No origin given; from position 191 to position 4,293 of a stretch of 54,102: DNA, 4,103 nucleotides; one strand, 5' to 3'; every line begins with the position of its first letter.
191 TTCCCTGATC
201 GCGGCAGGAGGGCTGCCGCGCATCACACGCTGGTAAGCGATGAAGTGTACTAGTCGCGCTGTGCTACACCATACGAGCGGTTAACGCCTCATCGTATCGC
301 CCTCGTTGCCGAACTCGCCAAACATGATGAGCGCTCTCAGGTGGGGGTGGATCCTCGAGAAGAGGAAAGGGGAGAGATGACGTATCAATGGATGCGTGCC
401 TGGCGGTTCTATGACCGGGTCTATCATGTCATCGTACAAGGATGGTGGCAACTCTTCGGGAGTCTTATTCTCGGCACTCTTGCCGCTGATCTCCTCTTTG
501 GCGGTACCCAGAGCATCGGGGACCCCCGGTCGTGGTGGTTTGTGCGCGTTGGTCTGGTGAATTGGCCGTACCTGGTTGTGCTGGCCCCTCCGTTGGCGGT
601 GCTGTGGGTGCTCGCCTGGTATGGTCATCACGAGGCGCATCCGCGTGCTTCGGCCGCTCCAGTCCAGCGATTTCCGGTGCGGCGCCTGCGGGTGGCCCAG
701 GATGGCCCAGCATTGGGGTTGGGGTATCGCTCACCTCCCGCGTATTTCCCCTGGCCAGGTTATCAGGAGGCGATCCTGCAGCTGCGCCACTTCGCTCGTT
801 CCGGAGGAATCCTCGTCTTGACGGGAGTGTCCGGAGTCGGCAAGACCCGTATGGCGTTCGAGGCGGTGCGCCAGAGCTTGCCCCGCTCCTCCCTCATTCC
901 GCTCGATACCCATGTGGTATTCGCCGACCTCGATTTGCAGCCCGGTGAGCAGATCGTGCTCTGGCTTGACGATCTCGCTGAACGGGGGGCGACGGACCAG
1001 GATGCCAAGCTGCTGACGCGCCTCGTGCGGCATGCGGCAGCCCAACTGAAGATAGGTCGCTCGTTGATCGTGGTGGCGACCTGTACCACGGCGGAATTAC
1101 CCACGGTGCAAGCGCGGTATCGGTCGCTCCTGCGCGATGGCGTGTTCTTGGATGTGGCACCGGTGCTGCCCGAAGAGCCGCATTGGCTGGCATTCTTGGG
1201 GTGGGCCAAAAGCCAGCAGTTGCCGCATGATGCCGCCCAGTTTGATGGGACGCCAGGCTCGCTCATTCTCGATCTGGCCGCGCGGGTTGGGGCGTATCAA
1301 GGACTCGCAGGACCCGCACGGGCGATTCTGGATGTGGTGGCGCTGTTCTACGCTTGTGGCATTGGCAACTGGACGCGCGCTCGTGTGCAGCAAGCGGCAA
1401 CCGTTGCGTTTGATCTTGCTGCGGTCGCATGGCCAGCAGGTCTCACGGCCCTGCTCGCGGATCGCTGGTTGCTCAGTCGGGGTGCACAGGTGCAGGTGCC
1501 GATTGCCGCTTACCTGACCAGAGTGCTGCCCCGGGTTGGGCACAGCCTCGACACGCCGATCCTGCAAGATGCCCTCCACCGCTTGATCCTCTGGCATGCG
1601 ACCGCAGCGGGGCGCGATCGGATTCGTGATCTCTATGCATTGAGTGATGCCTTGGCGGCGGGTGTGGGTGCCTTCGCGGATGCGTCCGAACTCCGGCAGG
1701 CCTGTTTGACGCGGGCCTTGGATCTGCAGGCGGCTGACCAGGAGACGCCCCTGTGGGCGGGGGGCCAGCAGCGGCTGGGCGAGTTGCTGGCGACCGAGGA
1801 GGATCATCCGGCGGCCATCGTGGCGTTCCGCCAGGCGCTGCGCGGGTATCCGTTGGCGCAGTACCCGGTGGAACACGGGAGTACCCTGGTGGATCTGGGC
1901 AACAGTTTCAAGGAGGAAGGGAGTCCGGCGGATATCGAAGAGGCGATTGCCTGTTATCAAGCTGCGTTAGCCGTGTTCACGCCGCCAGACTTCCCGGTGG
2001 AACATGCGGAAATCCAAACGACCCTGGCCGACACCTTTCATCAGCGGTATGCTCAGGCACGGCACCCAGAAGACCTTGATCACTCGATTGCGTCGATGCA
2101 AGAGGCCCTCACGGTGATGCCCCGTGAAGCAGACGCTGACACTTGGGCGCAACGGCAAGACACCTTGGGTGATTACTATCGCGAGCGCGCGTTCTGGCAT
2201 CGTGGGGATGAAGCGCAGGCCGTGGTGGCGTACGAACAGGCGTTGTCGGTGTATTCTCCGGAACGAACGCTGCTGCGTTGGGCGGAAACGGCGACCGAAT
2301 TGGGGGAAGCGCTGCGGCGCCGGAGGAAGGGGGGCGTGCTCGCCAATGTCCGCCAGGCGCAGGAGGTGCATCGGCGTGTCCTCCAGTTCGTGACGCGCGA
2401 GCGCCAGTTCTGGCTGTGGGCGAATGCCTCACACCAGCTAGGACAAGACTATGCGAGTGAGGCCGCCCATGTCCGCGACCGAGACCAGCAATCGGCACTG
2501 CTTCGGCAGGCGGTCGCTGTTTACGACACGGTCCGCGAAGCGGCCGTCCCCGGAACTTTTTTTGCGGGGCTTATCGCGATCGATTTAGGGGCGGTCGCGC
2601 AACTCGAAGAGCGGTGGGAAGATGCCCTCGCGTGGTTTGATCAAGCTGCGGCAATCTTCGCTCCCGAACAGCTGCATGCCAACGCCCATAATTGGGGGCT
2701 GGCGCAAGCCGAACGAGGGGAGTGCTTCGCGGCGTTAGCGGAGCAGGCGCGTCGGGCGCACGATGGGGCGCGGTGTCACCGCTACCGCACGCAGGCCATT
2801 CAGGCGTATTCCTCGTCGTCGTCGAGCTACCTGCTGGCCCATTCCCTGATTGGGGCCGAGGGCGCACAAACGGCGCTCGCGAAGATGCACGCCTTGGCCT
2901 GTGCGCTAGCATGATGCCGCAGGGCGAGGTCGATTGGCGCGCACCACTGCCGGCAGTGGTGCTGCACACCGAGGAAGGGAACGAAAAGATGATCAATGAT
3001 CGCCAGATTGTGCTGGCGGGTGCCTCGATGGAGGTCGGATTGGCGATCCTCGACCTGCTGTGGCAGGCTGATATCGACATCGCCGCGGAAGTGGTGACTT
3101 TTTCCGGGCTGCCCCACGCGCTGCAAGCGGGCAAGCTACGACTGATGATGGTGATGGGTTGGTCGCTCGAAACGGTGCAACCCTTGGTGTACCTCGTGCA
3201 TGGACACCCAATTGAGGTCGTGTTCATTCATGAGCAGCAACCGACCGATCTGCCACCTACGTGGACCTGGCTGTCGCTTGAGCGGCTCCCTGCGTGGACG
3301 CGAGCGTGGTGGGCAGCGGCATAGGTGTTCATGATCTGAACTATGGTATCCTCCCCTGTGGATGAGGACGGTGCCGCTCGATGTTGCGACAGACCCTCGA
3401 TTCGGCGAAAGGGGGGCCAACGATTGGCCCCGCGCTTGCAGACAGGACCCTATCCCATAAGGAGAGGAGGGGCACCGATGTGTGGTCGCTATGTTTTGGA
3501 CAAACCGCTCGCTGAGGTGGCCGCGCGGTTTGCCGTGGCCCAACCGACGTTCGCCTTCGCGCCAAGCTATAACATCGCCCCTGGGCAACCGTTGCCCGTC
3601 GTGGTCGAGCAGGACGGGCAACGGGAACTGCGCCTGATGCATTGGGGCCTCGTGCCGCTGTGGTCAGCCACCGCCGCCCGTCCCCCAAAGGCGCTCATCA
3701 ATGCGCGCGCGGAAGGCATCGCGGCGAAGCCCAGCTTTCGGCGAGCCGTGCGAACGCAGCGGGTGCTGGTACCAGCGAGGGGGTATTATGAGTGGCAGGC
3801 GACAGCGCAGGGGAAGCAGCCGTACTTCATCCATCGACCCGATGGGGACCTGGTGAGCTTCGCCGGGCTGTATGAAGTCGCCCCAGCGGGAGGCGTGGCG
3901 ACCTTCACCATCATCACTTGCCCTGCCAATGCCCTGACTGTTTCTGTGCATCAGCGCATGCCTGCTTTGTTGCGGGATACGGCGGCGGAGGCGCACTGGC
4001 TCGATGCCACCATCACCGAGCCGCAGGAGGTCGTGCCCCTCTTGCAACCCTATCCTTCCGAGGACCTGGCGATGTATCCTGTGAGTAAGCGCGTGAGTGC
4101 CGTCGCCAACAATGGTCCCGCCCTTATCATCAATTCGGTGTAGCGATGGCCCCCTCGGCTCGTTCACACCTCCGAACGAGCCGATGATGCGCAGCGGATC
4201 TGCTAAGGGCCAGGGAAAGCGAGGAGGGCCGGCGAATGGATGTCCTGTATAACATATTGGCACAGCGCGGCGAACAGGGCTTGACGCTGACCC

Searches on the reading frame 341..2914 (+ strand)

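Call 20: search_protein_families(library=pfam, proteins=[window:341-2914:+])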
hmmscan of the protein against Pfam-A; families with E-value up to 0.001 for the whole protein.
window:341-2914:+ (857 aa): 4 families
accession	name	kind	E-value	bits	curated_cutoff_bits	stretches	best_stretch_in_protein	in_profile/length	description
PF00515.34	TPR_1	-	5.7e-07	29.5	27.8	0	478-500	6-28/34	Tetratricopeptide repeat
PF07719.23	TPR_2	-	2.4e-06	27.6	27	0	748-772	6-30/34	Tetratricopeptide repeat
PF13401.12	AAA_22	-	0.00061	20.5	27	0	154-245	4-90/130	AAA domain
PF20720.3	nSTAND3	-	0.00091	19.4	27.2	0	139-241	5-104/155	Novel STAND NTPase 3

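Call 74: search_protein_families(library=padloc, proteins=[window:341-2914:+], max_evalue=0.001)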
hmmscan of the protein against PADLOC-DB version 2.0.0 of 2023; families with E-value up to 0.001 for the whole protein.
window:341-2914:+ (857 aa): 0 families

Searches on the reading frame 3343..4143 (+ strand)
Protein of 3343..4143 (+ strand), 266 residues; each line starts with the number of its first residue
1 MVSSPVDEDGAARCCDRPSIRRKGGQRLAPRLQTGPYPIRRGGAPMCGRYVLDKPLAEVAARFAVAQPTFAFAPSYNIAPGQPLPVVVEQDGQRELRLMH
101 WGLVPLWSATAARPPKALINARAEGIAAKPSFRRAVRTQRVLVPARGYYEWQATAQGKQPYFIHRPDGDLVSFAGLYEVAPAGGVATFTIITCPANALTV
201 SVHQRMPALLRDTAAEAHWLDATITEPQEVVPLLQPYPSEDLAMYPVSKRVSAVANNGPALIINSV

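Call 63: search_protein_families(library=pfam, proteins=[window:3343-4143:+], max_evalue=0.01)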
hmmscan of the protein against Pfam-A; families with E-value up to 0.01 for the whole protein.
window:3343-4143:+ (266 aa): 1 family
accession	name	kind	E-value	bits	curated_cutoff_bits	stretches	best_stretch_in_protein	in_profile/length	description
PF02586.19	SRAP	-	7.5e-68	228.7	27.1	1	46-253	1-213/214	SOS response associated peptidase (SRAP)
